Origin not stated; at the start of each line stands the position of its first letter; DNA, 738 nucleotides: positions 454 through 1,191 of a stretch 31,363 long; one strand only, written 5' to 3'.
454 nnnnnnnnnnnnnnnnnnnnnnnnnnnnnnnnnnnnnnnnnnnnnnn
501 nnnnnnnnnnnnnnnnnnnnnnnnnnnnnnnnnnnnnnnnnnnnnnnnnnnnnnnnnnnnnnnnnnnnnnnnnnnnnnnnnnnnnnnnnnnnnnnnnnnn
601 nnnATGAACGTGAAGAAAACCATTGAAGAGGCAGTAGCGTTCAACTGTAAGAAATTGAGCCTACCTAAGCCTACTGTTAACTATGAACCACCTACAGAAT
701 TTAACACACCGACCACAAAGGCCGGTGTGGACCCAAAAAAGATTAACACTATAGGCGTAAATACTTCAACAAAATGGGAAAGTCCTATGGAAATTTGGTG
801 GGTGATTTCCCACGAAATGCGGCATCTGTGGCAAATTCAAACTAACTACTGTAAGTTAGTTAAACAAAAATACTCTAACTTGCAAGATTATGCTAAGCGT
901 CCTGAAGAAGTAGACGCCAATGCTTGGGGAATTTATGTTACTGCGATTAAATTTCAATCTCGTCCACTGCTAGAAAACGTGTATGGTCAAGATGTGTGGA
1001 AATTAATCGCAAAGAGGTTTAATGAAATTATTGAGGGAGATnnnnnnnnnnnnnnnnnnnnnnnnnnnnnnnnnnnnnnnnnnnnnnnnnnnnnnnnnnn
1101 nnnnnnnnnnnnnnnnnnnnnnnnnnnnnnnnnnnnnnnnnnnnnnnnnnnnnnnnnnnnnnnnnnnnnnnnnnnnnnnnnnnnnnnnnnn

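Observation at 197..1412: Duplicated terminator-promoter-leader module brackets a 1-kb accessory cassette beside the integrase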

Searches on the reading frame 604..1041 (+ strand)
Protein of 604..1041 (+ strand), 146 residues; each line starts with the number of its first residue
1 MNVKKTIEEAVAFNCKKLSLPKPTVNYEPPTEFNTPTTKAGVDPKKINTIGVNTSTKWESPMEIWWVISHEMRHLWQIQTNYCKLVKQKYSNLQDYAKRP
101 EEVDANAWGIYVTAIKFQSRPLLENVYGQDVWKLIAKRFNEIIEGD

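Call 9: search_protein_families(library=pfam, proteins=[window:604-1041:+], max_evalue=0.1)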
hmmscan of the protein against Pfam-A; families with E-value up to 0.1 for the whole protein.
window:604-1041:+ (146 aa): 2 families
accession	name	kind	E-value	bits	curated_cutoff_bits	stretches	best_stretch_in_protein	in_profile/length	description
PF20573.4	DUF6782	-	0.00027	20.7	27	1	64-111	90-136/241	Putative metallopeptidase family (DUF6782)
PF13873.12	Myb_DNA-bind_5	-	0.0032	17.8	21.7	0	53-99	29-74/78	Myb/SANT-like DNA-binding domain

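Call 10: search_protein_families(library=phrogs, proteins=[window:604-1041:+], max_evalue=0.1)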
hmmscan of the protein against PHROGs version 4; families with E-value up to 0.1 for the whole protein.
window:604-1041:+ (146 aa): 1 family
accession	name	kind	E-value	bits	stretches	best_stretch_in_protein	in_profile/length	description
phrog_16532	-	unknown function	0.00052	21.3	1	63-106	78-124/138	-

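Call 24: search_protein_families(library=padloc, proteins=[window:604-1041:+], max_evalue=0.1)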
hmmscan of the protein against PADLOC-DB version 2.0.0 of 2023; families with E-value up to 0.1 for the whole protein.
window:604-1041:+ (146 aa): 0 families

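Call 25: search_protein_families(library=ncbifam, proteins=[window:604-1041:+], max_evalue=0.1)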
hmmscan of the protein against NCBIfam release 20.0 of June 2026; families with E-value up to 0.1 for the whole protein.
window:604-1041:+ (146 aa): 0 families

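Call 27: find_homologous_proteins(query=window:604-1041:+)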
Query window:604-1041:+ (146 aa): 15 proteins with E <= 0.001 among 20 candidates.
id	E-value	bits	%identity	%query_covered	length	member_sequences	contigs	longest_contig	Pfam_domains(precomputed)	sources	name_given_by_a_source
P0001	7.7e-90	316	96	98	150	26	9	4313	-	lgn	-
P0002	1.3e-87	309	93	99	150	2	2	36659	-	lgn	-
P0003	6.3e-86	304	90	98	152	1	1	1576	-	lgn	-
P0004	2.2e-82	292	88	99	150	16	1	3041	-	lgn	-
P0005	3.3e-69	250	88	85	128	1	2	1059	-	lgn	-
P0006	2.8e-44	169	56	95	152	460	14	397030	-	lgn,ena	-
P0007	8.6e-44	167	55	95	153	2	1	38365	PF20573.5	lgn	-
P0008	3.5e-43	165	55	95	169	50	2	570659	-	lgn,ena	-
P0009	3.9e-43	165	54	95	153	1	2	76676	-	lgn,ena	-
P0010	1.0e-34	138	53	86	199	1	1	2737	-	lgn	-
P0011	2.4e-33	133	53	82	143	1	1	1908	-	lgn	-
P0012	2.8e-31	126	57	71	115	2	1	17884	-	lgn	-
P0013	1.2e-26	111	56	64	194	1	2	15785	-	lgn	-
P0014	1.6e-25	108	64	51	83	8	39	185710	-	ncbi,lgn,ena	-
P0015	2.6e-12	65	88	27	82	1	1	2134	-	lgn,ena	-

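Call 28: find_encoding_contigs(protein=P0002, flank=4000, max_places=3)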
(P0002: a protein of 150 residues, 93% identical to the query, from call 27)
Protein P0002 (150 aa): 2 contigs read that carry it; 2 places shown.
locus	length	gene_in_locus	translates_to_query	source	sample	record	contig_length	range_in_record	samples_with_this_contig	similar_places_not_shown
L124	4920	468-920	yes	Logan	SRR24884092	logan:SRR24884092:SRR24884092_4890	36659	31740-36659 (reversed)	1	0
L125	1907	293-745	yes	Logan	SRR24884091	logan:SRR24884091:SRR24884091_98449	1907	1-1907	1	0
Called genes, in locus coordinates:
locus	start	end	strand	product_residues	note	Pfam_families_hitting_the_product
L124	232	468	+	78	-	-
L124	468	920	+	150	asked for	-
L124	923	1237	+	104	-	-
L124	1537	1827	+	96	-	PF01381:HTH_3 (weak), PF13443:HTH_26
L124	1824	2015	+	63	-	PF12844:HTH_19 (weak), PF13413:HTH_25 (weak), PF13443:HTH_26, PF13560:HTH_31 (weak), PF01381:HTH_3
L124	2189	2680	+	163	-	-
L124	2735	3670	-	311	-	PF01510:Amidase_2, PF08239:SH3_3 (weak)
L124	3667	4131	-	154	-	PF05105:Phage_holin_4_1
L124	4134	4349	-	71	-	-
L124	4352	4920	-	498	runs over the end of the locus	-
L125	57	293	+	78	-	-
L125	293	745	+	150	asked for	-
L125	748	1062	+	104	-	-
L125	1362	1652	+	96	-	PF01381:HTH_3 (weak), PF13443:HTH_26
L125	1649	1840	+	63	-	PF12844:HTH_19 (weak), PF13413:HTH_25 (weak), PF13443:HTH_26, PF13560:HTH_31 (weak), PF01381:HTH_3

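Call 29: find_encoding_contigs(protein=P0006, flank=5000, max_places=4)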
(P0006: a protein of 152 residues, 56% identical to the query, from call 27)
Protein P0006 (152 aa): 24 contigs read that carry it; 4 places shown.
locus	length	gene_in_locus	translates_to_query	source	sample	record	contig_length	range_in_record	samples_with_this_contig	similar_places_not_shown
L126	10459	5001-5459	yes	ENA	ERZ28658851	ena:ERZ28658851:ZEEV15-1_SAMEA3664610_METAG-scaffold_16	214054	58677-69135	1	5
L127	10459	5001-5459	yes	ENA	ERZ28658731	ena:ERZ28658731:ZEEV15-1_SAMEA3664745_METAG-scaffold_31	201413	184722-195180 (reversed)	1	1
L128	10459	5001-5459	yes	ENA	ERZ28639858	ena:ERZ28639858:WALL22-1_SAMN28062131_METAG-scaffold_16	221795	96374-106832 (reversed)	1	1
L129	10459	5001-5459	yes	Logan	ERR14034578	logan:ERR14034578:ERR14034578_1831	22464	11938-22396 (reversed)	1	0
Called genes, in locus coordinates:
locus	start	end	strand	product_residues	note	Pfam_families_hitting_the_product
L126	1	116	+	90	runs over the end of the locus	-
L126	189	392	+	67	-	-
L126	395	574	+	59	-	-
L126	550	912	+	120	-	-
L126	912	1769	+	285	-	-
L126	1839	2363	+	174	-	-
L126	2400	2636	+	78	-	-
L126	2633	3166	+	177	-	-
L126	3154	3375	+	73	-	-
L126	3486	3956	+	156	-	-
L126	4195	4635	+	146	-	-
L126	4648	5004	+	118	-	-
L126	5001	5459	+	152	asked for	-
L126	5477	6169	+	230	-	-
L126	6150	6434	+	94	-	-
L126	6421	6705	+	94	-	-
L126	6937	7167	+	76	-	-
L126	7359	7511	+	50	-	-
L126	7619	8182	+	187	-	-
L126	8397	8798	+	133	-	PF02452:PemK_toxin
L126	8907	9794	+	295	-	-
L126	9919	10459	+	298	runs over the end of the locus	PF00589:Phage_integrase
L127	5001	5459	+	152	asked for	-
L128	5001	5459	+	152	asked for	-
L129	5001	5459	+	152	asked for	-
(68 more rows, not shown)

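Call 45: search_protein_families(library=pfam, proteins=[L124:2189-2677:+, L124:923-1234:+, L124:1246-1823:+], max_evalue=0.05)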
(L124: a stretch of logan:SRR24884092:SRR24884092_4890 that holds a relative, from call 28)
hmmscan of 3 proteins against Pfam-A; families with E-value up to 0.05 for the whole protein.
L124:2189-2677:+ (163 aa): 1 family
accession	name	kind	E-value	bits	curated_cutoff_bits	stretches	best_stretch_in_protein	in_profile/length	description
PF20306.3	Sp-DndD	-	0.03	14.9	27.2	0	105-138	16-48/51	Small protein found in certain Dnd DNA modification systems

L124:923-1234:+ (104 aa): 0 families

L124:1246-1823:+ (192 aa): 8 families
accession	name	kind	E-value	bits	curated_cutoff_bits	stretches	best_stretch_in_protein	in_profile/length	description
PF13443.12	HTH_26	-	7.8e-08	32.9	22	1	127-183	3-58/63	Cro/C1-type HTH DNA-binding domain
PF01381.28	HTH_3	-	2.3e-06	28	23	1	126-182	1-55/55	Helix-turn-helix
PF13560.12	HTH_31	-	0.002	18.8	27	1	126-180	6-59/64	Helix-turn-helix domain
PF12844.13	HTH_19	-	0.0036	17.6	30.2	1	126-183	4-59/64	Helix-turn-helix domain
PF07191.17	Zn_ribbon_6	-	0.022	15.2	25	0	20-77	2-38/67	Double zinc ribbon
PF23458.2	DUF7130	-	0.023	15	35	1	49-77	51-79/89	Domain of unknown function (DUF7130)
PF13693.12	HTH_35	-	0.037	14.5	25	0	123-190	5-66/75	Winged helix-turn-helix DNA-binding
PF07168.17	Ureide_permease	-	0.046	12.9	27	0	63-152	116-205/359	Ureide permease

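Call 46: search_protein_families(library=phrogs, proteins=[L124:2189-2677:+, L124:923-1234:+, L124:1246-1823:+], max_evalue=0.01)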
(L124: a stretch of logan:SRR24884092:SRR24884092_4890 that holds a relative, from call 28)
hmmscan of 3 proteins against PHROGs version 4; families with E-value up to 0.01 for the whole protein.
L124:2189-2677:+ (163 aa): 1 family
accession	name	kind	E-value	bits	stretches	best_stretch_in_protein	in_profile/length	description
phrog_9662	-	unknown function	0.0095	17.6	0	10-138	1-117/118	-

L124:923-1234:+ (104 aa): 0 families

L124:1246-1823:+ (192 aa): 11 families
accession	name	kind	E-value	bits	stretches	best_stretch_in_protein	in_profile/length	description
phrog_3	-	transcription regulation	9.5e-10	39.8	1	51-190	38-153/430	transcriptional repressor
phrog_8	-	transcription regulation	1.2e-08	35.9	1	69-185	27-138/346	transcriptional regulator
phrog_1373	-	transcription regulation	5.1e-07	30.8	1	83-178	20-118/166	transcriptional regulator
phrog_2104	-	unknown function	0.0005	21.2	1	96-156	14-74/103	-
phrog_4031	-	unknown function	0.00057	19.5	1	91-180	489-576/626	-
phrog_769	-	transcription regulation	0.00071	20.5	1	111-191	2-76/89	transcriptional repressor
phrog_5823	-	transcription regulation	0.00076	19.7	1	126-186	11-70/404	transcriptional regulator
phrog_37506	-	unknown function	0.0034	18.1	1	53-81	174-202/214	-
phrog_7241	-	transcription regulation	0.0052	17.8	1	89-181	29-119/122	transcriptional regulator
phrog_1333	-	unknown function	0.0066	17.6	0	33-114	81-164/166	-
phrog_32573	-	unknown function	0.0094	17.2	0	3-43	76-116/118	-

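Call 49: search_solved_structures(query=window:604-1041:+, max_evalue=10)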
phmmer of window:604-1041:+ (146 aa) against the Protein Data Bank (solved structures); distinct sequences matched with E-value up to 10: 2.
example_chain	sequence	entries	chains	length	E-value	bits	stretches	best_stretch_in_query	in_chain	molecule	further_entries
8k18_C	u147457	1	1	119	1.6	11.9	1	80-132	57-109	ZCP4C9 heavy chain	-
5b1r_A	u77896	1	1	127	3.8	10.7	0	64-92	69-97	B-cell differentiation antigen CD72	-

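Call 60: predict_structure(alignment_id=A2)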
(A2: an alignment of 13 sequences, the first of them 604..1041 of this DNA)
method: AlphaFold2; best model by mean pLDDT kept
length: 146 residues; sequences in the alignment: 13
mean_pLDDT: 83.8   pTM: 0.82
mean pLDDT of the five models: 83.8, 83.6, 67.2, 45.8, 41.3
residues with pLDDT >= 90: 68; 70-90: 57; 50-70: 18; < 50: 3
segments of 3 or more residues with pLDDT < 50: 34-36
pLDDT, mean of each block of 10 residues (from residue 1): 92 95 83 57 78 86 93 88 63 80 91 90 83 93 86
secondary structure, 60 per line:
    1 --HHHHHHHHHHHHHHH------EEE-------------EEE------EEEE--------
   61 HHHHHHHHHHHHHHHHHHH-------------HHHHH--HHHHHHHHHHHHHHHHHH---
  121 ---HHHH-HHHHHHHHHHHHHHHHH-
elements in order: H3-17 E24-26 E40-42 E49-52 H61-79 H93-97 H100-117 H124-127 H129-145

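Call 65: fold_search(model_id=the predicted structure, library=pdb)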
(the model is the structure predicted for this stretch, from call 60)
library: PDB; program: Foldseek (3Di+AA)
matches with E <= 10: 23; with E <= 0.001: 0
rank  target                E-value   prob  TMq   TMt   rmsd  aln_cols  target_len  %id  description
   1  4jiu                  3.5e-01  0.85  0.39  0.52   8.5       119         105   14  Crystal structure of the metallopeptidase zymogen of Pyrococcus abyssi abylysin (released 2013-06-12)
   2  3nqx                  1.3e+00  0.54  0.42  0.23   5.8       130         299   12  Crystal structure of vibriolysin MCP-02 mature enzyme, a zinc metalloprotease from M4 family (released 2010-10-06)
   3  22ob                  2.5e+00  0.25  0.47  0.21   7.5       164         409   10  Crystal structure of SjiH-Ni (released 2026-02-11)
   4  8s5f_E                2.6e+00  0.21  0.46  0.25   7.7       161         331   11  Crystal structure of the HExxH domain of ChlBHExxH a novel alpha-ketoglutarate dependent oxygenase (released 2024-10-02)
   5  3cqb_B                2.9e+00  0.41  0.33  0.47   5.5        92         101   13  Crystal structure of heat shock protein HtpX domain from Vibrio parahaemolyticus RIMD 2210633 (released 2008-05-27)
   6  6zxk_J                3.0e+00  0.11  0.35  0.11  11.1       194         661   14  Fully-loaded anthrax lethal toxin in its heptameric pre-pore state and PA7LF(2+1B) arrangement (released 2020-09-02)
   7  1pwv_A                3.2e+00  0.10  0.33  0.11  10.2       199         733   11  Crystal structure of Anthrax Lethal Factor wild-type protein complexed with an optimised peptide substrate. (released 2004-02-03)
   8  8s5f_F                3.4e+00  0.16  0.37  0.20   7.8       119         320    9  Crystal structure of the HExxH domain of ChlBHExxH a novel alpha-ketoglutarate dependent oxygenase (released 2024-10-02)
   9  8s5f_A                3.9e+00  0.16  0.45  0.24   7.6       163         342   11  Crystal structure of the HExxH domain of ChlBHExxH a novel alpha-ketoglutarate dependent oxygenase (released 2024-10-02)
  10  1izl_C                5.4e+00  0.02  0.17  0.09  14.8       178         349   14  Crystal Structure of Photosystem II (released 2003-01-14)
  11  1ge6                  6.0e+00  0.08  0.34  0.31   9.0       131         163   15  ZINC PEPTIDASE FROM GRIFOLA FRONDOSA (released 2001-03-14)
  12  5e3x                  6.6e+00  0.07  0.33  0.13  12.2       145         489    8  Crystal structure of thermostable Carboxypeptidase (FisCP) from Fervidobacterium Islandicum AW-1 (released 2016-02-10)
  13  4lu0_C                6.6e+00  0.01  0.13  0.09  12.3       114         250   15  Crystal structure of 2-Keto-3-deoxy-D-manno-octulosonate-8-phosphate synthase from Pseudomonas aeruginosa. (released 2013-10-09)
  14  7lto_A                7.7e+00  0.01  0.17  0.08  15.5       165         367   14  Nse5-6 complex (released 2021-05-19)
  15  4ar1                  8.1e+00  0.07  0.38  0.18   8.2       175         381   11  Crystal Structure of the Peptidase Domain of Collagenase H from Clostridium histolyticum at 2.01 Angstrom resolution. (released 2013-06-05)
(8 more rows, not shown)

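Call 71: search_solved_structures(query=L124:2189-2677:+, max_evalue=1)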
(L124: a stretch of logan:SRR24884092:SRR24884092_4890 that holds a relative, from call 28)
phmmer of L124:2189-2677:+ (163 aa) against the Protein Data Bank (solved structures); distinct sequences matched with E-value up to 1: 2.
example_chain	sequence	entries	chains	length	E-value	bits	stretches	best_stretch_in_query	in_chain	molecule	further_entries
9hhh_A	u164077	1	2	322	0.58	13.3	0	49-108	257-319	Papain-like protease nsp3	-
9hhg_A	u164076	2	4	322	0.59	13.3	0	49-108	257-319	Papain-like protease nsp3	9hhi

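Call 74: search_solved_structures(query=L124:923-1234:+, max_evalue=1)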
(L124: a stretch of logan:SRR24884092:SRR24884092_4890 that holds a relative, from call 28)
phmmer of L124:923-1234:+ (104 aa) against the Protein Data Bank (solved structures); distinct sequences matched with E-value up to 1: 4.
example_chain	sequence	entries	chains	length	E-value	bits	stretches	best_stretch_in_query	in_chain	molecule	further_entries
5a6b_A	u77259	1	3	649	0.34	15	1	11-70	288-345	N-ACETYL-BETA-D-GLUCOSAMINIDASE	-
5a69_A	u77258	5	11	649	0.34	15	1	11-70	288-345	N-ACETYL-BETA-D-GLUCOSAMINIDASE | GH20C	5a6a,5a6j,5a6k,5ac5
5ac4_A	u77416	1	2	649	0.34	15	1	11-70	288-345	N-ACETYL-BETA-D-GLUCOSAMINIDASE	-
5a6b_D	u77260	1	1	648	0.75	13.9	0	12-70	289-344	N-ACETYL-BETA-D-GLUCOSAMINIDASE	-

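Call 91: search_protein_families(library=pfam, proteins=[L126:4648-5001:+, L126:4195-4632:+, L126:5477-6166:+, L126:3486-3953:+, L126:6150-6431:+, L126:6421-6702:+, L126:2633-3163:+, L126:1839-2360:+, L126:912-1766:+], max_evalue=0.01)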
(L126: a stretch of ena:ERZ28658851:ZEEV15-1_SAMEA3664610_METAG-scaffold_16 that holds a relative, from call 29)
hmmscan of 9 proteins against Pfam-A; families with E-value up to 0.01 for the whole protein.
L126:4648-5001:+ (118 aa): 0 families

L126:4195-4632:+ (146 aa): 0 families

L126:5477-6166:+ (230 aa): 0 families

L126:3486-3953:+ (156 aa): 0 families

L126:6150-6431:+ (94 aa): 0 families

L126:6421-6702:+ (94 aa): 0 families

L126:2633-3163:+ (177 aa): 0 families

L126:1839-2360:+ (174 aa): 0 families

L126:912-1766:+ (285 aa): 3 families
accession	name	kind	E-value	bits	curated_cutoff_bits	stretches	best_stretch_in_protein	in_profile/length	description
PF24703.2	DUF7666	-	3.3e-27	95.3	27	1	1-97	1-95/95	Domain of unknown function (DUF7666)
PF22178.3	Gp5_trimer_C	-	0.00085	19.9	30.9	0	111-166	51-106/112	Bacteriophage T4 gp5 C-terminal trimerisation domain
PF21300.2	LbR_Ice_bind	-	0.0082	16.7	30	0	200-232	12-44/97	Grass antifreeze beta roll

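Call 110: fold_search(model_id=the predicted structure, library=viral)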
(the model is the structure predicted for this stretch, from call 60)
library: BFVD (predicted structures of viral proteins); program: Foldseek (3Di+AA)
matches with E <= 10: 120; with E <= 0.001: 2
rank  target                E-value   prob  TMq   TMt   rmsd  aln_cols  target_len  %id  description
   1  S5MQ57                3.2e-04  1.00  0.63  0.56   4.3       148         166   19  Uncharacterized protein [Sinorhizobium phage phiM12]
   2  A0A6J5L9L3            9.9e-04  1.00  0.60  0.50   4.0       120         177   18  IrrE N-terminal-like domain-containing protein [uncultured Caudovirales phage]
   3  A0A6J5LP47            5.4e-03  1.00  0.57  0.27   3.9       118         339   14  Uncharacterized protein [uncultured Caudovirales phage]
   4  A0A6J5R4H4            5.7e-03  1.00  0.58  0.09   4.1       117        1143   20  AAA domain containing protein [uncultured Caudovirales phage]
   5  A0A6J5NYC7            7.0e-03  1.00  0.52  0.33   7.7       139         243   19  Uncharacterized protein [uncultured Caudovirales phage]
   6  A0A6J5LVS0            1.1e-02  1.00  0.56  0.15   4.7       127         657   22  Uncharacterized protein [uncultured Caudovirales phage]
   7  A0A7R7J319            1.3e-02  1.00  0.51  0.43   8.1       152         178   20  (no name in the UniProt tables at hand)
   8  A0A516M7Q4            1.5e-02  1.00  0.52  0.23  16.4       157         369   18  (no name in the UniProt tables at hand)
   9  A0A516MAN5            3.0e-02  1.00  0.55  0.26  12.8       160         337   16  (no name in the UniProt tables at hand)
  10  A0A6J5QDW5            3.3e-02  0.99  0.44  0.48   6.4       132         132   17  SprT-like [uncultured Caudovirales phage]
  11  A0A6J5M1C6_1          3.5e-02  1.00  0.55  0.12   7.1       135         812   16  Amidoligase enzyme [uncultured Caudovirales phage]
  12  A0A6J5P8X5            3.7e-02  1.00  0.55  0.11   7.2       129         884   15  Uncharacterized protein [uncultured Caudovirales phage]
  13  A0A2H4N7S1            4.1e-02  1.00  0.53  0.56   5.3       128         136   17  (no name in the UniProt tables at hand)
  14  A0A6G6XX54            6.2e-02  1.00  0.60  0.55   3.8       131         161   15  (no name in the UniProt tables at hand)
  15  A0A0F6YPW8            6.8e-02  0.99  0.49  0.53   6.1       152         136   18  Uncharacterized protein [Sinorhizobium phage phiN3]
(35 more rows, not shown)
